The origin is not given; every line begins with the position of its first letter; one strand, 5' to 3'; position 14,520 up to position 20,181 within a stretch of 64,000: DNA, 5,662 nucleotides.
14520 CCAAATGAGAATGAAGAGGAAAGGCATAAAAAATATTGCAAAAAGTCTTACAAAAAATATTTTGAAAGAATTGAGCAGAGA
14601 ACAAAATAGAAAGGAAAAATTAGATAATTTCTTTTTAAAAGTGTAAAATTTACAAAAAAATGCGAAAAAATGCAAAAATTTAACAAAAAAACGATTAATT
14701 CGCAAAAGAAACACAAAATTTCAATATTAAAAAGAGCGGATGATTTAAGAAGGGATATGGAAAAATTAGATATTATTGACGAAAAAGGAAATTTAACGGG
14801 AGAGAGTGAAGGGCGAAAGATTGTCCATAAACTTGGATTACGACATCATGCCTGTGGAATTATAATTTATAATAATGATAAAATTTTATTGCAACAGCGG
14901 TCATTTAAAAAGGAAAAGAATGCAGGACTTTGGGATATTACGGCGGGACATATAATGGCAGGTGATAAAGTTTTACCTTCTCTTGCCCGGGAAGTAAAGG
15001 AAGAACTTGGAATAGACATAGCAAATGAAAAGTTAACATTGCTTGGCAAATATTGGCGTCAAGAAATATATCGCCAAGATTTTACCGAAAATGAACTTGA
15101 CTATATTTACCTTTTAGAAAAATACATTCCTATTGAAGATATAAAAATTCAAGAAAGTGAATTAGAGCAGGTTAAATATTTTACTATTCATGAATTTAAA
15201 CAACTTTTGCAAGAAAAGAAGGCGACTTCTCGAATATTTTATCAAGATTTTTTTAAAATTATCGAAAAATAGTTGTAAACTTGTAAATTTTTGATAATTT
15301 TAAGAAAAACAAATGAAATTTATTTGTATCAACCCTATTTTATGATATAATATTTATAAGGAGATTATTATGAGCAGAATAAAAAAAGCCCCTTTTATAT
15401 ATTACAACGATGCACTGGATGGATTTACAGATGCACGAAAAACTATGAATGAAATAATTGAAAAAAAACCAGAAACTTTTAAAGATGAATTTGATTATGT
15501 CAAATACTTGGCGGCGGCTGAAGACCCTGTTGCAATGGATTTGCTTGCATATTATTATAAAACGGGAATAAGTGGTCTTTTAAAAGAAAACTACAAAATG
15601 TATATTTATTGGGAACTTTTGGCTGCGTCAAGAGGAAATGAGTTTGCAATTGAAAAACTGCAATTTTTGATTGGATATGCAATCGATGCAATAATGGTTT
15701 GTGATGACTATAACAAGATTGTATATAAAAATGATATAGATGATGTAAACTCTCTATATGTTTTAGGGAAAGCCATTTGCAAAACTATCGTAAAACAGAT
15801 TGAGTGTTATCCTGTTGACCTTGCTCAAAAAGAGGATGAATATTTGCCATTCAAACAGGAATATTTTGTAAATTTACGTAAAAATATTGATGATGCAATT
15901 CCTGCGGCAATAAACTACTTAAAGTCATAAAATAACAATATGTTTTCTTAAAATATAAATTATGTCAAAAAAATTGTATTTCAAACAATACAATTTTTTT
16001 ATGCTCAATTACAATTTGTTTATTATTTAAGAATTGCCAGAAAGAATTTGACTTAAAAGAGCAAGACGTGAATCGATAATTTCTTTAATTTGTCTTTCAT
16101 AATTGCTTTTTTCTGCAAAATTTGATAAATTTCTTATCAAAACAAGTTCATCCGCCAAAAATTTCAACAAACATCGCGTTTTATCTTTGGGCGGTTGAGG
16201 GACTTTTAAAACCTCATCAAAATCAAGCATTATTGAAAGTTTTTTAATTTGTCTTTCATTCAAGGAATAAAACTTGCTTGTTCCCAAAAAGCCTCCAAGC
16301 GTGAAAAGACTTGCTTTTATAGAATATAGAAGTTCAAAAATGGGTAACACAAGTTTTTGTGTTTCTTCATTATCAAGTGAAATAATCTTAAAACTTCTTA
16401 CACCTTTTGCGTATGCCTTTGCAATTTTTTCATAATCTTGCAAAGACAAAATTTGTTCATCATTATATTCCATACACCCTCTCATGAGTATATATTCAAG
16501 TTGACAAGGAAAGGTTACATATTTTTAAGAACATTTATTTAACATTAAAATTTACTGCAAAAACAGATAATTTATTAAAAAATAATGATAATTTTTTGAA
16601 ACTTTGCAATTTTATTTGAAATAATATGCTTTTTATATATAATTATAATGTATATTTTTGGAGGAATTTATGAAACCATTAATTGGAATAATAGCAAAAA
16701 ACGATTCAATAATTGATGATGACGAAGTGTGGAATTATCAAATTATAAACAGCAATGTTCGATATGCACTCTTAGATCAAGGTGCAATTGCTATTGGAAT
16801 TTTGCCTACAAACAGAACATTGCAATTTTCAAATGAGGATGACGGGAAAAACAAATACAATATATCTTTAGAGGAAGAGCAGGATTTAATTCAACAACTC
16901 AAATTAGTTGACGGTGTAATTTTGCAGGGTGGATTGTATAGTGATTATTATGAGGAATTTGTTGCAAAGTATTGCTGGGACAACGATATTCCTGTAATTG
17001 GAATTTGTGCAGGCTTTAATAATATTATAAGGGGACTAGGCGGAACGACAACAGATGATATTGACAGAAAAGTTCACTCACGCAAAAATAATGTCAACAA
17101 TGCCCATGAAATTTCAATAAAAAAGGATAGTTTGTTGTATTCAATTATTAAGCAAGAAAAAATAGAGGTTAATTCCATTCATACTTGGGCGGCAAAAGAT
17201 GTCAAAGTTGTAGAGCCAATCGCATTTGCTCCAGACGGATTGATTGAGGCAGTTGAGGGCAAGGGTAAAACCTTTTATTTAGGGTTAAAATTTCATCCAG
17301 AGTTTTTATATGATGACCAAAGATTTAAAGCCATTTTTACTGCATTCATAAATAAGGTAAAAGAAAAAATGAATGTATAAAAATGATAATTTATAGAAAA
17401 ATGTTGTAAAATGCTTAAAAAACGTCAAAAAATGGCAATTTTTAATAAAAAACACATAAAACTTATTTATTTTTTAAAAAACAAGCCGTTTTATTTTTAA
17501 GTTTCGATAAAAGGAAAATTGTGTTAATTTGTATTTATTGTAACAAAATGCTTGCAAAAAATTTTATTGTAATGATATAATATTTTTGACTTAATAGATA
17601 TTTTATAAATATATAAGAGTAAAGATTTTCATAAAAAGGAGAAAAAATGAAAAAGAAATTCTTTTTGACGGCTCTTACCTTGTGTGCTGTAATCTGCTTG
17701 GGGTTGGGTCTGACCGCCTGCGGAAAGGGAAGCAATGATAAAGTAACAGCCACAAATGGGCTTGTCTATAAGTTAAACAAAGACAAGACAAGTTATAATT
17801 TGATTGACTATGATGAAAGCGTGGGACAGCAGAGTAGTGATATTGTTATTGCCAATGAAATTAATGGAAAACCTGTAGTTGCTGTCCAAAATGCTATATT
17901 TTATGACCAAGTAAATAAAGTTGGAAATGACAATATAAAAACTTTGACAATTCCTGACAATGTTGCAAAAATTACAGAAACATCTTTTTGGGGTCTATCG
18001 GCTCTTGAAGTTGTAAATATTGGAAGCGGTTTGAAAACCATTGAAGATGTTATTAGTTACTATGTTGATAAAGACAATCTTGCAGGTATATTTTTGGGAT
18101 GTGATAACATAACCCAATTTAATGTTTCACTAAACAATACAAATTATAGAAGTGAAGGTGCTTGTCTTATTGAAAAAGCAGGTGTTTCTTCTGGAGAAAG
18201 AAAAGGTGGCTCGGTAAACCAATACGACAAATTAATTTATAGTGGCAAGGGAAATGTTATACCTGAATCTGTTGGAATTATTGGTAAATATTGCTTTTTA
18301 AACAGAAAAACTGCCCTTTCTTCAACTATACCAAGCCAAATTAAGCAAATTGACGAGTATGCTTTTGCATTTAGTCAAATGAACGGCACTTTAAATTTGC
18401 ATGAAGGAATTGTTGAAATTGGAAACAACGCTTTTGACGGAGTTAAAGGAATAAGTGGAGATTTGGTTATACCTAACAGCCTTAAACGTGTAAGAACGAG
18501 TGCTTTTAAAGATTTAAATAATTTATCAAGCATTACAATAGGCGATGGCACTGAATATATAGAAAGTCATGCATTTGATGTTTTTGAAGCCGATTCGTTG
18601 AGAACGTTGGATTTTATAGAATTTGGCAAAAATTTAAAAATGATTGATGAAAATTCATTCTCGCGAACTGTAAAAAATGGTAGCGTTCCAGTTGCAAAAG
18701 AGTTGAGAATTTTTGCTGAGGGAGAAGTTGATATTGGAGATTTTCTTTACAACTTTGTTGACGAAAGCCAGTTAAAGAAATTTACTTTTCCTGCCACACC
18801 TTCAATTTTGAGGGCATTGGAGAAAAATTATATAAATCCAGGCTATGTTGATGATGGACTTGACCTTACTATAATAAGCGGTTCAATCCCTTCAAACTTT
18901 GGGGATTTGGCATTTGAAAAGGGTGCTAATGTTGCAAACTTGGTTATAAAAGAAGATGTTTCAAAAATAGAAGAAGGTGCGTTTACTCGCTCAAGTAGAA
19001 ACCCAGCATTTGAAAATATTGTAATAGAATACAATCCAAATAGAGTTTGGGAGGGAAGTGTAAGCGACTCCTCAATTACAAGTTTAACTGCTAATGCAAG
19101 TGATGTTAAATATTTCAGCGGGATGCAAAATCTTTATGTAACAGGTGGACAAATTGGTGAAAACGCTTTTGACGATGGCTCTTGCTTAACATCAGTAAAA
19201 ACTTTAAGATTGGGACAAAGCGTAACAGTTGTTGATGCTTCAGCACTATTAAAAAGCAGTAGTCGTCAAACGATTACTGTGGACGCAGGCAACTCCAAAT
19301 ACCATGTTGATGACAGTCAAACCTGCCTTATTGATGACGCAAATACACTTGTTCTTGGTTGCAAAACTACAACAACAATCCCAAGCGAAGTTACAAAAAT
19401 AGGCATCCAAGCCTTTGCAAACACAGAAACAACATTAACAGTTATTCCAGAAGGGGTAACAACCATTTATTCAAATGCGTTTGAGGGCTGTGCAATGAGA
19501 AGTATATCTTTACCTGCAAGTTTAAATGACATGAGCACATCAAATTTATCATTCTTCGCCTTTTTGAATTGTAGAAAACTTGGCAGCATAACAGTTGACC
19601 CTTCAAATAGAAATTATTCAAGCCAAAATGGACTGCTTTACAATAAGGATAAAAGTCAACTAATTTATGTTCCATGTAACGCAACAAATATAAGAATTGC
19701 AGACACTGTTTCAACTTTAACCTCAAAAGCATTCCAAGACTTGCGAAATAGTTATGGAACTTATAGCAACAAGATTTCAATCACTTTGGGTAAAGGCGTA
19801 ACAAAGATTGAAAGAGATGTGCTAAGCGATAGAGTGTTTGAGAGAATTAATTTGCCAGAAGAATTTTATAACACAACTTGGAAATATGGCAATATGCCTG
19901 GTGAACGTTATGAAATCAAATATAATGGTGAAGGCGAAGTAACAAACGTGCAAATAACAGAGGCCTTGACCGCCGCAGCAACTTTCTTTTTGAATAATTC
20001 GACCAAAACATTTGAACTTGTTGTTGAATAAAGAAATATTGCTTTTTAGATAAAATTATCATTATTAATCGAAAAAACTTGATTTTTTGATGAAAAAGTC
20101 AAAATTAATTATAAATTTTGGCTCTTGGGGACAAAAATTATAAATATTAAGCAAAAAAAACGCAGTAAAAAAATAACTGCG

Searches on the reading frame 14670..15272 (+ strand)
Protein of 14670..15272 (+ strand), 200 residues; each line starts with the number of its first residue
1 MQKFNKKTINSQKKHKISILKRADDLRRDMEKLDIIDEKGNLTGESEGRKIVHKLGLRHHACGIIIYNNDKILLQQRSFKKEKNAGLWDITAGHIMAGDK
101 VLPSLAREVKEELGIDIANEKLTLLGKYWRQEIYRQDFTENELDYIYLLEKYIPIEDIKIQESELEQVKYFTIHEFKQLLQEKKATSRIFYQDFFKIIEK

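Call 56: search_protein_families(library=pfam, proteins=[window:14670-15272:+], max_evalue=0.00001)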
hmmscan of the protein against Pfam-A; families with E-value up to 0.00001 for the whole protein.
window:14670-15272:+ (200 aa): 1 family
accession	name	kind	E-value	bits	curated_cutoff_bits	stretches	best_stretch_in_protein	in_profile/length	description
PF00293.34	NUDIX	-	1.4e-19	70.8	21.1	1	58-193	2-133/134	NUDIX domain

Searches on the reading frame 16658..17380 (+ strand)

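Call 56: search_protein_families(library=pfam, proteins=[window:16658-17380:+], max_evalue=0.00001)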
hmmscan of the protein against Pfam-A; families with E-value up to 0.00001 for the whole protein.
window:16658-17380:+ (240 aa): 2 families
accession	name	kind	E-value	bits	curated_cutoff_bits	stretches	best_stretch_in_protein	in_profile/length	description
PF07722.19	Peptidase_C26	-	7.3e-27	95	20.5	1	96-215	91-219/219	Peptidase C26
PF00117.34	GATase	-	6.3e-14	52.5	22.8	1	68-231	30-188/190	Glutamine amidotransferase class-I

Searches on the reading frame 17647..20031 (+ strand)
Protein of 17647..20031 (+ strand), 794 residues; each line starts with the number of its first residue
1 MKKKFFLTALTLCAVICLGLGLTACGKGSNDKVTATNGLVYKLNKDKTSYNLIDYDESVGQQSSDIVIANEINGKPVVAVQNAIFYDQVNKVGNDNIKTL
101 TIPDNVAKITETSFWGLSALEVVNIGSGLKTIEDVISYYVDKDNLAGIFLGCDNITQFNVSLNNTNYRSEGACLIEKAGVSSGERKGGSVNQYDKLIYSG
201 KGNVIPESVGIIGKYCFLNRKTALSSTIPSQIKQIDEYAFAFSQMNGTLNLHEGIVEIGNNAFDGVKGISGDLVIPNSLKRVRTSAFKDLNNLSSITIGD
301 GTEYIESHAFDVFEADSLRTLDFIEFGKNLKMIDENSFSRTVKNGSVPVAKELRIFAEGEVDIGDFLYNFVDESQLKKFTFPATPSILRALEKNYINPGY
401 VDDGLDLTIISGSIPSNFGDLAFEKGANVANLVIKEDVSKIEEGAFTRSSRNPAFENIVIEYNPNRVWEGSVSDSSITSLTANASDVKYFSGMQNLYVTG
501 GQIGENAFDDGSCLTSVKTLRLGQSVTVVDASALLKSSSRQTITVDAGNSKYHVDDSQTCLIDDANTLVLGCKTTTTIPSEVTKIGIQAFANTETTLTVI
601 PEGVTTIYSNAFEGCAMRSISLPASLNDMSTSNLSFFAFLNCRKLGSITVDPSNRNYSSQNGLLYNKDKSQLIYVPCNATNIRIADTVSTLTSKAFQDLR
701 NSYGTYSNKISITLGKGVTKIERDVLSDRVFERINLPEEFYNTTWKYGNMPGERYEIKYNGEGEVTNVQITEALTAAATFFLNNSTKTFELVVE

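Call 56: search_protein_families(library=pfam, proteins=[window:17647-20031:+], max_evalue=0.00001)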
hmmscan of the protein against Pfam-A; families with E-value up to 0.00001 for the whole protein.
window:17647-20031:+ (794 aa): 1 family
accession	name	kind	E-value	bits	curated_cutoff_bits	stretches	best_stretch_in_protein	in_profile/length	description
PF13306.12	LRR_5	-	3.4e-45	153.5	27.7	2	211-341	2-123/127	BspA type Leucine rich repeat region (6 copies)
